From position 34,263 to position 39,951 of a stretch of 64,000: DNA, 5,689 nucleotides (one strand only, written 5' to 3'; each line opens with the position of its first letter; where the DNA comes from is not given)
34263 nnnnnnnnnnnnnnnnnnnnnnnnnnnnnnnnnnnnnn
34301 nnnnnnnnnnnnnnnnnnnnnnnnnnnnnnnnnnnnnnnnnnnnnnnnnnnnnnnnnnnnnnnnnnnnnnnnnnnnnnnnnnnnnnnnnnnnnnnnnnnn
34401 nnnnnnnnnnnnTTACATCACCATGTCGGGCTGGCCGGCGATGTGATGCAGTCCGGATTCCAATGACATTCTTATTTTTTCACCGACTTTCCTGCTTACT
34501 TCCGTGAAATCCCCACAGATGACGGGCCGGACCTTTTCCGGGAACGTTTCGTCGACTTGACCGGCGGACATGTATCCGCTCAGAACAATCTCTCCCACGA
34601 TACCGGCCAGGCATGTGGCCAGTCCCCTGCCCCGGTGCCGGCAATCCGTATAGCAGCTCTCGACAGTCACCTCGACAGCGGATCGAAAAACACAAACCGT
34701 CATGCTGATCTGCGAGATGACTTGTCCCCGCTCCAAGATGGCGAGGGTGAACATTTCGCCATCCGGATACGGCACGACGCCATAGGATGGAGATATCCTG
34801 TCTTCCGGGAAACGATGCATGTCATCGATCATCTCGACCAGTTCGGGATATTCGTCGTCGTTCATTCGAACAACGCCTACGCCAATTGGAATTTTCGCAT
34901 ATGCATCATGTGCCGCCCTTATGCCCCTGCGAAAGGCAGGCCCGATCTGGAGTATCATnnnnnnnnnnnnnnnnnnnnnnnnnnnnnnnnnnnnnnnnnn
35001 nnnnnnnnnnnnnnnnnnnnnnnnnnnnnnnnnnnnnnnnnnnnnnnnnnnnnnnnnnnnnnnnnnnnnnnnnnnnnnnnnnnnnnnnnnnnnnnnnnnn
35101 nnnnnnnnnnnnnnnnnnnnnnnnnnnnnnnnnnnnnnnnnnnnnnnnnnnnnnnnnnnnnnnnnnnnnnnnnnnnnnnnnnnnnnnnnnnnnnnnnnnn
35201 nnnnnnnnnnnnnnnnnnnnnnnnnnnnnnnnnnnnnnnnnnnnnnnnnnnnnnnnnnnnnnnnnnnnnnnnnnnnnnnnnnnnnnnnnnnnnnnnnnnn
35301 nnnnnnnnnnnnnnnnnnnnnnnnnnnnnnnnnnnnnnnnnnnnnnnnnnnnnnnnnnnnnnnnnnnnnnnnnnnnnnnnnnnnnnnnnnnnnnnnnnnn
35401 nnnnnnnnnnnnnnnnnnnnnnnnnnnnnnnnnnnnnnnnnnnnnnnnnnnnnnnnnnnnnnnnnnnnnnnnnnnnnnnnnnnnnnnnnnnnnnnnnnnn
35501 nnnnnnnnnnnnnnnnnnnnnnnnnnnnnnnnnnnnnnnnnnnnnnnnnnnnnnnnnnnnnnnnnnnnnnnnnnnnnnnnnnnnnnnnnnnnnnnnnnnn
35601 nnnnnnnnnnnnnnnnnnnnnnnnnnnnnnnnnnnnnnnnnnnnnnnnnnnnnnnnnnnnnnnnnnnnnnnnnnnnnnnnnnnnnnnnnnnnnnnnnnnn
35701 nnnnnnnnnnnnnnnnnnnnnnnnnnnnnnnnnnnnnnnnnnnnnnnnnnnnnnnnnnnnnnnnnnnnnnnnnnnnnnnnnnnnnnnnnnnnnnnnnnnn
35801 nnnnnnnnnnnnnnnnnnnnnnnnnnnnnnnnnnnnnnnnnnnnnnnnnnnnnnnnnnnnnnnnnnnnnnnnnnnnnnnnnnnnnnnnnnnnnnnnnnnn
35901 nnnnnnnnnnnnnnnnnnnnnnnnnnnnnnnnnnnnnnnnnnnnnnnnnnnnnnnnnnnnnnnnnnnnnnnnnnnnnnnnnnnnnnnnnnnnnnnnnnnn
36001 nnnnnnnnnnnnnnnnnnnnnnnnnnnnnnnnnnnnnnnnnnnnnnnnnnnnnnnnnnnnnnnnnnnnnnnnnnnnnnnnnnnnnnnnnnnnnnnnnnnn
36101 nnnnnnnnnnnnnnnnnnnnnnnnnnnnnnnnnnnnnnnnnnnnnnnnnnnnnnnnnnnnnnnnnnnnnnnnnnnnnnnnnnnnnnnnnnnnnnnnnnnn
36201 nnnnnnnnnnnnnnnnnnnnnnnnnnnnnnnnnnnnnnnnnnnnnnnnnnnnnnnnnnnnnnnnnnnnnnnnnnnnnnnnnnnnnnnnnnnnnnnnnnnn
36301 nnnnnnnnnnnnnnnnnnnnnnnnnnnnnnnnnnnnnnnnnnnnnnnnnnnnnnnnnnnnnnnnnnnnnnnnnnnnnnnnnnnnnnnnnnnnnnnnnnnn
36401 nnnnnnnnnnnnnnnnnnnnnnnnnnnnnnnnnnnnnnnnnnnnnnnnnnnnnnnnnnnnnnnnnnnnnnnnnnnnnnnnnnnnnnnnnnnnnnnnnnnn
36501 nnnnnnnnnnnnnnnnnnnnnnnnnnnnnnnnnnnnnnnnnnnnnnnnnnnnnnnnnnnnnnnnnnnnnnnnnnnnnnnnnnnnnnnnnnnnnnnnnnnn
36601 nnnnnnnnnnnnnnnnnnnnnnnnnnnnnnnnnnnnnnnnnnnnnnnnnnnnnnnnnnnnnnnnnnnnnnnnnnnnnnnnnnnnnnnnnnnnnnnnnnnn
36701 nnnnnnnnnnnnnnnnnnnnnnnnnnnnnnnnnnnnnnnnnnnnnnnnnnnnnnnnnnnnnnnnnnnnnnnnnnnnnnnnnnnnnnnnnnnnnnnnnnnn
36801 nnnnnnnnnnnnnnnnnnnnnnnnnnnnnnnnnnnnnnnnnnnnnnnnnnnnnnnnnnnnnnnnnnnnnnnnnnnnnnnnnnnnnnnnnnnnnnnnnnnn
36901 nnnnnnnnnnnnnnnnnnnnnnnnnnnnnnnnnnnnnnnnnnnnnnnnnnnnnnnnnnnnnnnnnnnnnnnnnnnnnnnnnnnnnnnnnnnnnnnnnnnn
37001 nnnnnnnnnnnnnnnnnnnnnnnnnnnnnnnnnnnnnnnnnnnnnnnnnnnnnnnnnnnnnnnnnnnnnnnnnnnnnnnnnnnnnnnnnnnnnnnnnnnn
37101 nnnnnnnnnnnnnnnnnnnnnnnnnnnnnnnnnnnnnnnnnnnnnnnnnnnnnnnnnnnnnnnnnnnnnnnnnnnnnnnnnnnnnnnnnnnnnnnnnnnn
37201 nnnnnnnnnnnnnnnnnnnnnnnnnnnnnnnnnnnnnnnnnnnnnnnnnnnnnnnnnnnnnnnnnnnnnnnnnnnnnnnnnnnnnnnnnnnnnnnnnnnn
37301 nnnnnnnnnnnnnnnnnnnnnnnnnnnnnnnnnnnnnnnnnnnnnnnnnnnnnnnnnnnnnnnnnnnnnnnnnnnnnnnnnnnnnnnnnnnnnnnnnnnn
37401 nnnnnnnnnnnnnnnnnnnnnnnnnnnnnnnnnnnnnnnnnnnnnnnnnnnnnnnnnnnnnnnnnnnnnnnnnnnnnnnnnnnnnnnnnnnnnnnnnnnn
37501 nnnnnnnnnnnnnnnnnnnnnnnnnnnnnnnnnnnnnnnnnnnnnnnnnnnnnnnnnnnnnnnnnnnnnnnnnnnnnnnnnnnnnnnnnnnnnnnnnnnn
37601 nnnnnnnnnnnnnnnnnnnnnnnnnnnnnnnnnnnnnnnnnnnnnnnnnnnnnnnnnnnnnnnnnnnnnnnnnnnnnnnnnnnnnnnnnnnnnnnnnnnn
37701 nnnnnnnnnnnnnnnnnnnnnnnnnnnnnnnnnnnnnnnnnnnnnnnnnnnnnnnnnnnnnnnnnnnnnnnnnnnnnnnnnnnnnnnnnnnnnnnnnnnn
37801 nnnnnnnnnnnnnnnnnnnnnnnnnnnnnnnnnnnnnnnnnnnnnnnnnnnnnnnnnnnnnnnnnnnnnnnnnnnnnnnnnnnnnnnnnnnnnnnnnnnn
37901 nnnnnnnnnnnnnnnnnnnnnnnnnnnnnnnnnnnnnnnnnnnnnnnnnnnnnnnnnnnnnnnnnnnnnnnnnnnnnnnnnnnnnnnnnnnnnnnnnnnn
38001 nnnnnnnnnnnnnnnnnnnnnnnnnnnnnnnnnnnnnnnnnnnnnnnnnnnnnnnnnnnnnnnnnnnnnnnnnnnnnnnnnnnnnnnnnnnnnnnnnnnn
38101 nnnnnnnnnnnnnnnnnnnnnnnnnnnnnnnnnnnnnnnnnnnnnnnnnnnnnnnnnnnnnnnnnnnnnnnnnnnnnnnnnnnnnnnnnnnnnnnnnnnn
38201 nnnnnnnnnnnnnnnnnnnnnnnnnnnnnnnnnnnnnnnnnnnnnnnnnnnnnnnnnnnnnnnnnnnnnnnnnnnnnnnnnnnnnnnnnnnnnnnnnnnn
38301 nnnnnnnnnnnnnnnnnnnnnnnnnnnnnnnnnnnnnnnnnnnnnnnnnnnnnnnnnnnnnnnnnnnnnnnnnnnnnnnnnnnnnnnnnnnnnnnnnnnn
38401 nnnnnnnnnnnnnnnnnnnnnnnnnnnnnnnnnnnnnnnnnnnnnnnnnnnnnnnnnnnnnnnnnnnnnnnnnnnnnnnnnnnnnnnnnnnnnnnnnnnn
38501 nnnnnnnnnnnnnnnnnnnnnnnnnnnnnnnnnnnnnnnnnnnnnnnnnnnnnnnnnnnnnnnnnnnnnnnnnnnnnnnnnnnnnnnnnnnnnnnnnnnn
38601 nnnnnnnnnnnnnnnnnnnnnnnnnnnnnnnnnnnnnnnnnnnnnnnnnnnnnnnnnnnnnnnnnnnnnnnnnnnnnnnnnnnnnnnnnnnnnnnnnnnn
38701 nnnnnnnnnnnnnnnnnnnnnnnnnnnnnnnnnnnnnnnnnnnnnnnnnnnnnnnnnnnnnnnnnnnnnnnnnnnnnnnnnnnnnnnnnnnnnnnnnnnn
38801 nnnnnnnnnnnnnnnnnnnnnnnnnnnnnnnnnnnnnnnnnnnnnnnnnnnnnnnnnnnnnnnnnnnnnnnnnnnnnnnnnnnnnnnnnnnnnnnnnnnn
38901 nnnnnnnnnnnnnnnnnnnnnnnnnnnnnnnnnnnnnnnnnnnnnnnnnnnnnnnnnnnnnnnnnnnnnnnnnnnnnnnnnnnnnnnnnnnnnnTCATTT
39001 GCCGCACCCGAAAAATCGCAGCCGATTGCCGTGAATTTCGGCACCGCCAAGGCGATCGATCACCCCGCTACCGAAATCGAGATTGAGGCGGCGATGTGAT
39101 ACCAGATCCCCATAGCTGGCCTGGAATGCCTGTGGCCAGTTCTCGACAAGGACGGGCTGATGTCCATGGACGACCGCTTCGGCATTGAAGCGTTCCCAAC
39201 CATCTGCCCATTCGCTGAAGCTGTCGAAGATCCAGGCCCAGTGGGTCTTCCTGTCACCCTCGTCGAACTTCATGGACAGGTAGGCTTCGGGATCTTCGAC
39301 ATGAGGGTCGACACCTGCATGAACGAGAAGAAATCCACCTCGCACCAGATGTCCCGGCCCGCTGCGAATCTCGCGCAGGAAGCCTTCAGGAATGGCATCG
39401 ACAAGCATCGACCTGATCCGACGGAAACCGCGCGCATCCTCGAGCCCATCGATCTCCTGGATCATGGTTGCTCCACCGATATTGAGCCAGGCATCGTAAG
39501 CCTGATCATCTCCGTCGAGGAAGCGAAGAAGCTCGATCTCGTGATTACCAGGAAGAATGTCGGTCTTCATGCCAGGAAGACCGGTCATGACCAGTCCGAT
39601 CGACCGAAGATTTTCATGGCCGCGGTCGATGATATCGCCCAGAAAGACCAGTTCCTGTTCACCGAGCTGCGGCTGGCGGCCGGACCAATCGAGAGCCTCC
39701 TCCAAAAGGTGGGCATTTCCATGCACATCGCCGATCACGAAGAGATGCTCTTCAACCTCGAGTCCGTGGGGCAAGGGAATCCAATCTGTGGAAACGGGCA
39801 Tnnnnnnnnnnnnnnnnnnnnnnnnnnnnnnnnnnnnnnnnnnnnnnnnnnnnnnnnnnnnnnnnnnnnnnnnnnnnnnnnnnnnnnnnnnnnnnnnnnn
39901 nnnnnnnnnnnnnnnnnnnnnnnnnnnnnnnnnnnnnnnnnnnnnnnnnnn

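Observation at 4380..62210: Recurrent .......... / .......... motif at about 20 gene 5' ends, twice as inverted pairs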

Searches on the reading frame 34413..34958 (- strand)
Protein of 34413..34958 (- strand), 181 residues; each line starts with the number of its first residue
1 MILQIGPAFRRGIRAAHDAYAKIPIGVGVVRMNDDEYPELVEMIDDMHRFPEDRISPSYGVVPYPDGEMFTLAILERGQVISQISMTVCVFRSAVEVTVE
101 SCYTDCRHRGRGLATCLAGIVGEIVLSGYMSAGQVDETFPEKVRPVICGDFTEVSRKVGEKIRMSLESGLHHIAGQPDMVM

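Call 75: search_protein_families(library=pfam, proteins=[window:34413-34958:-], max_evalue=1)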
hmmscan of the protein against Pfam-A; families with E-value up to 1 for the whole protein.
window:34413-34958:- (181 aa): 2 families
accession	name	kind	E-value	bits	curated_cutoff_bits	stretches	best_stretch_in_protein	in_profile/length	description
PF12746.13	GNAT_acetyltran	-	0.0034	17.5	26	1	73-118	161-202/243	GNAT acetyltransferase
PF00583.31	Acetyltransf_1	-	0.19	12.4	20.7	1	49-117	13-80/116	Acetyltransferase (GNAT) family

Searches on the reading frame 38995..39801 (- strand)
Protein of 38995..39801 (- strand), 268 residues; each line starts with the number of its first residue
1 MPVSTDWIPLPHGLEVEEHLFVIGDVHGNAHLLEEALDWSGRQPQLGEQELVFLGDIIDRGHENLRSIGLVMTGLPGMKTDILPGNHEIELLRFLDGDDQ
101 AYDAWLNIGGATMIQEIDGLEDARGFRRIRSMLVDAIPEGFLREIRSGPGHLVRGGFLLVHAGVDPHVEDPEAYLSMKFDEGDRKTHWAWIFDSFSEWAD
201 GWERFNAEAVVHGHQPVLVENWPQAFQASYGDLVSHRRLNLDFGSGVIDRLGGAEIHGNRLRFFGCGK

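Call 93: list_cluster_members(proteins=[window:38995-39801:-, window:39949-40785:+, window:40792-41847:+, window:43526-44635:-, window:45141-46151:-, window:37805-38464:+, window:42891-43529:-, window:34961-35494:-, window:44683-45075:-, window:35637-37382:+])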
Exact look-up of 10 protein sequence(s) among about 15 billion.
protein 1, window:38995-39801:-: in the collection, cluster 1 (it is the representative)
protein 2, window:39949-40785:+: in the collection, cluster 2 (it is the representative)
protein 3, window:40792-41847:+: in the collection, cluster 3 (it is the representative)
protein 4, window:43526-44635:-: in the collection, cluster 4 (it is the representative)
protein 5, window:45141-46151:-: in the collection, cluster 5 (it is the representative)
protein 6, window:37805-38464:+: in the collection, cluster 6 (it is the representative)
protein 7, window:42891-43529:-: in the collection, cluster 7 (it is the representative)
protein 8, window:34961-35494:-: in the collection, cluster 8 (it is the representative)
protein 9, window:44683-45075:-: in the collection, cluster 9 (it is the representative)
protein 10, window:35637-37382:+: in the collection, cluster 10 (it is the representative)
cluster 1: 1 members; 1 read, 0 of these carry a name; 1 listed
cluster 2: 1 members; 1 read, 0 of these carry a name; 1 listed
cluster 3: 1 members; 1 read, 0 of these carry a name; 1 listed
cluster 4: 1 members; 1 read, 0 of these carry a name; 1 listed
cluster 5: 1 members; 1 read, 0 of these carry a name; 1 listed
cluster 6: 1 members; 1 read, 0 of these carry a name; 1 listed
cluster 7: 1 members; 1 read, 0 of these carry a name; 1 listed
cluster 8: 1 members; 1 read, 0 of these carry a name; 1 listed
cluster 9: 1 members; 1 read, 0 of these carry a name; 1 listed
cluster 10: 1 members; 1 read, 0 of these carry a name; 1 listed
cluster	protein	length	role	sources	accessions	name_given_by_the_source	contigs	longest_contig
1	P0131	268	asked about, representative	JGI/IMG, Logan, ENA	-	-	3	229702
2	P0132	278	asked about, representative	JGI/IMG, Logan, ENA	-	-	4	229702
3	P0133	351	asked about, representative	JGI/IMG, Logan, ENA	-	-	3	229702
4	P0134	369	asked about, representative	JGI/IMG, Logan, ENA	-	-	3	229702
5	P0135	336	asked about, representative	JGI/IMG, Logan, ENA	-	-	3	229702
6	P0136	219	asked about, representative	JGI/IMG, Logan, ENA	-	-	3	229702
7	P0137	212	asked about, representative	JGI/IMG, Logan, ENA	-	-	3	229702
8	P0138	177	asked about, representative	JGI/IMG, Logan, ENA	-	-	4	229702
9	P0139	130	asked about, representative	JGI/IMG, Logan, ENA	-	-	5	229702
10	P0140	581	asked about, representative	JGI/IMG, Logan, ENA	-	-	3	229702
